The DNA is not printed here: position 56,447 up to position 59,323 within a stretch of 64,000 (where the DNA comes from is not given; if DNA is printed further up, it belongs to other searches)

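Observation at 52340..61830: Lower-GC accessory island: TetR, two tandem divergent glycyl-radical enzymes, one activase and a GPH symporter (candidate novel GRE pathway)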

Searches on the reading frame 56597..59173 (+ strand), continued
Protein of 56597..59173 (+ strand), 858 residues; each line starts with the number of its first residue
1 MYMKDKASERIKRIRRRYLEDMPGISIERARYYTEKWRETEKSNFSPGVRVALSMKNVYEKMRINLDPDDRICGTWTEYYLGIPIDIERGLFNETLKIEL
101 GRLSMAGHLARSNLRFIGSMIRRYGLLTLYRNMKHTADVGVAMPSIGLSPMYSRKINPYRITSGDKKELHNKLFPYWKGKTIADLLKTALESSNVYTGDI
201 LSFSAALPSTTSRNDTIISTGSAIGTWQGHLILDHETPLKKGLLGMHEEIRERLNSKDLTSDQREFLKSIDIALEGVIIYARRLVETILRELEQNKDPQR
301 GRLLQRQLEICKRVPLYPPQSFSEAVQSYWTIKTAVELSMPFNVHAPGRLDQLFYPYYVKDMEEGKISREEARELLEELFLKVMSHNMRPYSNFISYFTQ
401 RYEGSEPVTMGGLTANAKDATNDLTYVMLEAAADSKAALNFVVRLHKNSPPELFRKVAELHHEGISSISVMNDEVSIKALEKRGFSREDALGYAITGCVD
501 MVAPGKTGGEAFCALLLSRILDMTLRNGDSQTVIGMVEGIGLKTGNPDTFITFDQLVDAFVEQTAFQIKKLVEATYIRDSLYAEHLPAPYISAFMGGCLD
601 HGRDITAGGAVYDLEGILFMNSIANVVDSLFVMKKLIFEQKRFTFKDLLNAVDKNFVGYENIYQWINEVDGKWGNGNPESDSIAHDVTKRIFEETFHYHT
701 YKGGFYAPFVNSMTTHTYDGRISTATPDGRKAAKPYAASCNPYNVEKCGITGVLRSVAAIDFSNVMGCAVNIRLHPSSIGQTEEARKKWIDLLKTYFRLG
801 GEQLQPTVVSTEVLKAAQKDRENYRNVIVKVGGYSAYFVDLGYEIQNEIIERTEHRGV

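Call 43: search_protein_families(library=pfam, alignment_id=A2, max_evalue=0.00001)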
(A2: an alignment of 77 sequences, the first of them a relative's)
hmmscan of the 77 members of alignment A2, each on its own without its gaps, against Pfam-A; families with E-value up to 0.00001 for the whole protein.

A. member 1, L003:6722-7897:+ (392 aa): 3 families
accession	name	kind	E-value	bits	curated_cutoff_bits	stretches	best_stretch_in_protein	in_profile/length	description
PF00465.25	Fe-ADH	-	1.7e-39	135.6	31.3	1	11-180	3-168/168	Iron-containing alcohol dehydrogenase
PF25137.1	ADH_Fe_C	-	9.9e-32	110.6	27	1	191-388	1-190/194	Fe-containing alcohol dehydrogenase family, C-terminal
PF13685.12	Fe-ADH_2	-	2e-09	38.1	28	1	21-110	9-97/149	Iron-containing alcohol dehydrogenase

B. families by the number of members that match (of 77 scanned): 70 families (the first 25 are shown)
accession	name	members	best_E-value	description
PF13347.12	MFS_2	10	1.1e-104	MFS/sugar transport protein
PF07690.21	MFS_1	10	5.1e-60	Major Facilitator Superfamily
PF00370.27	FGGY_N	6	2.8e-67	FGGY family of carbohydrate kinases, N-terminal domain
PF02782.22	FGGY_C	6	8.5e-31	FGGY family of carbohydrate kinases, C-terminal domain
PF12831.13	FAD_oxidored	5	2.9e-91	FAD dependent oxidoreductase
PF01081.25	Aldolase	4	1.6e-71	KDPG and KHG aldolase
PF00465.25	Fe-ADH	4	5.7e-42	Iron-containing alcohol dehydrogenase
PF25137.1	ADH_Fe_C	4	5.5e-32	Fe-containing alcohol dehydrogenase family, C-terminal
PF13685.12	Fe-ADH_2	4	3.4e-14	Iron-containing alcohol dehydrogenase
PF07992.20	Pyr_redox_2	4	2.7e-13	Pyridine nucleotide-disulphide oxidoreductase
PF00440.29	TetR_N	3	1.8e-15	Bacterial regulatory proteins, tetR family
PF01494.25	FAD_binding_3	3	3.8e-12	FAD binding domain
PF01791.15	DeoC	3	2.8e-11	DeoC/LacD family aldolase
PF01266.30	DAO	3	1.6e-09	FAD dependent oxidoreductase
PF00890.30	FAD_binding_2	3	1e-08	FAD binding domain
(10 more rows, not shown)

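Call 61: predict_structure(alignment_id=A1)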
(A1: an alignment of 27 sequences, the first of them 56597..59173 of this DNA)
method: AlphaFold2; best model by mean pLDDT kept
length: 858 residues; sequences in the alignment: 27
mean_pLDDT: 82.9   pTM: 0.89
mean pLDDT of the five models: 82.9, 80.9, 80.6, 78.2, 73.9
residues with pLDDT >= 90: 357; 70-90: 365; 50-70: 86; < 50: 50
segments of 3 or more residues with pLDDT < 50: 217-226, 499-510, 608-612, 713-718, 735-746, 856-858
pLDDT, mean of each block of 10 residues (from residue 1): 77 91 92 96 92 95 89 79 86 90 91 84 85 79 76 88 95 95 85 76 70 57 50 82 96 90 90 96 95 92 94 97 96 86 66 95 97 96 83 73 75 87 96 91 92 95 91 88 80 58 35 74 90 80 91 96 91 83 83 71 52 61 79 96 95 91 92 77 91 89 76 50 77 53 53 83 77 81 88 92 88 91 88 80 80 55
secondary structure, 60 per line:
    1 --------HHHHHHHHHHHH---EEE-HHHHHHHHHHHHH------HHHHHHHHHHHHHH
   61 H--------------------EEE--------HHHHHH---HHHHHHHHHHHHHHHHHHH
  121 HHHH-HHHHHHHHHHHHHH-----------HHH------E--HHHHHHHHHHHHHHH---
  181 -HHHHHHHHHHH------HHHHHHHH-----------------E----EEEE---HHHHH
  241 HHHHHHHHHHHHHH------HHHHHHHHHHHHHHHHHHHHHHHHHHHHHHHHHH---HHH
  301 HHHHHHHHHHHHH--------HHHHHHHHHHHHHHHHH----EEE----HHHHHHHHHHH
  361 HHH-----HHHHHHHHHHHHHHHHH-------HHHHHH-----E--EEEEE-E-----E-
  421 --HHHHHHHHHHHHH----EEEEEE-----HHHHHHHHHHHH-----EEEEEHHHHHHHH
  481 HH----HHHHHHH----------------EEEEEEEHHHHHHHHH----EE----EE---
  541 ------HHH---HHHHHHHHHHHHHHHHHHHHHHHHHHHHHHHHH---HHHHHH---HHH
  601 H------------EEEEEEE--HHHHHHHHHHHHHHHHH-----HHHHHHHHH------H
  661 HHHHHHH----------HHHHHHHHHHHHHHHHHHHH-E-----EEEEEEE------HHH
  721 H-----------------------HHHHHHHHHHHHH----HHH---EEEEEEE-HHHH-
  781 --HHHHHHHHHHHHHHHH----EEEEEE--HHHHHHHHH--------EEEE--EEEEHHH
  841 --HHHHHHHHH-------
elements in order (helices of 4 or more, strands of 3 or more residues): H9-20 E24-26 H28-40 H47-61 E82-84 H93-98 H102-124 H126-139 H163-177 H182-192 H199-206 E229-232 H236-254 H261-294 H298-313 H322-338 E343-345 H350-363 H369-385 H393-398 E407-411 H423-435 E440-445 H451-462 E468-472 H473-482 H487-493 E510-516 H517-525 H553-585 H589-594 H598-601 E614-620 H623-639 H645-653 H660-667 H678-697 E705-711 H718-721 H745-757 E768-774 H776-779 H783-798 E803-808 H811-819 E828-831 E834-837 H843-851

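Call 63: find_encoding_contigs(protein=P0016, flank=10000, max_places=1)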
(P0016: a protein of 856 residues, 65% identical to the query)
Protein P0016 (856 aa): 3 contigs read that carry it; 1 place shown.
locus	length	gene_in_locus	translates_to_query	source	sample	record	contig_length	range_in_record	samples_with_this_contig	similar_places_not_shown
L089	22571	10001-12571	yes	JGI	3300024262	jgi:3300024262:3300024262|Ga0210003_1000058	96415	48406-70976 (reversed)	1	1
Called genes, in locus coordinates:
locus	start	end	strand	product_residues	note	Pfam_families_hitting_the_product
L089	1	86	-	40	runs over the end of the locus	-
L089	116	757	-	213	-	PF02607:B12-binding_2, PF02310:B12-binding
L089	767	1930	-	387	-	PF01208:URO-D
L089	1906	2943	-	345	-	PF01208:URO-D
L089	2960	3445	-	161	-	PF05853:BKACE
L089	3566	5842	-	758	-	PF01408:GFO_IDH_MocA, PF02894:GFO_IDH_MocA_C, PF22725:GFO_IDH_MocA_C3, PF01321:Creatinase_N, PF00557:Peptidase_M24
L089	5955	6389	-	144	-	PF02036:SCP2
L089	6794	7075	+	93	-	-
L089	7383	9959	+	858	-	PF02901:PFL-like, PF01228:Gly_radical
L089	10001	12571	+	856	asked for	PF02901:PFL-like, PF01228:Gly_radical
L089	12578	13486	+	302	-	PF13353:Fer4_12, PF04055:Radical_SAM, PF00037:Fer4, PF12837:Fer4_6 (faint), PF13237:Fer4_10 (weak), PF14697:Fer4_21 (weak), PF12838:Fer4_7, PF13187:Fer4_9, +1 more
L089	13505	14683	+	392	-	PF00465:Fe-ADH, PF13685:Fe-ADH_2, PF25137:ADH_Fe_C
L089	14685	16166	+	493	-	PF00370:FGGY_N, PF02782:FGGY_C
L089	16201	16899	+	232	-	PF01791:DeoC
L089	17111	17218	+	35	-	-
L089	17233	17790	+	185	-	PF06560:GPI, PF07883:Cupin_2 (faint), PF00190:Cupin_1 (weak)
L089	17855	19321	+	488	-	PF00171:Aldedh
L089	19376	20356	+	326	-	PF00389:2-Hacid_dh, PF03446:NAD_binding_2 (faint), PF02826:2-Hacid_dh_C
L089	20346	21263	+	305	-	PF00701:DHDPS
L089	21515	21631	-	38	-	-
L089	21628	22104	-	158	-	-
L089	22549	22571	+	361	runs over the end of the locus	PF00817:IMS, PF11798:IMS_HHH (weak), PF21999:IMS_HHH_1 (weak), PF11799:IMS_C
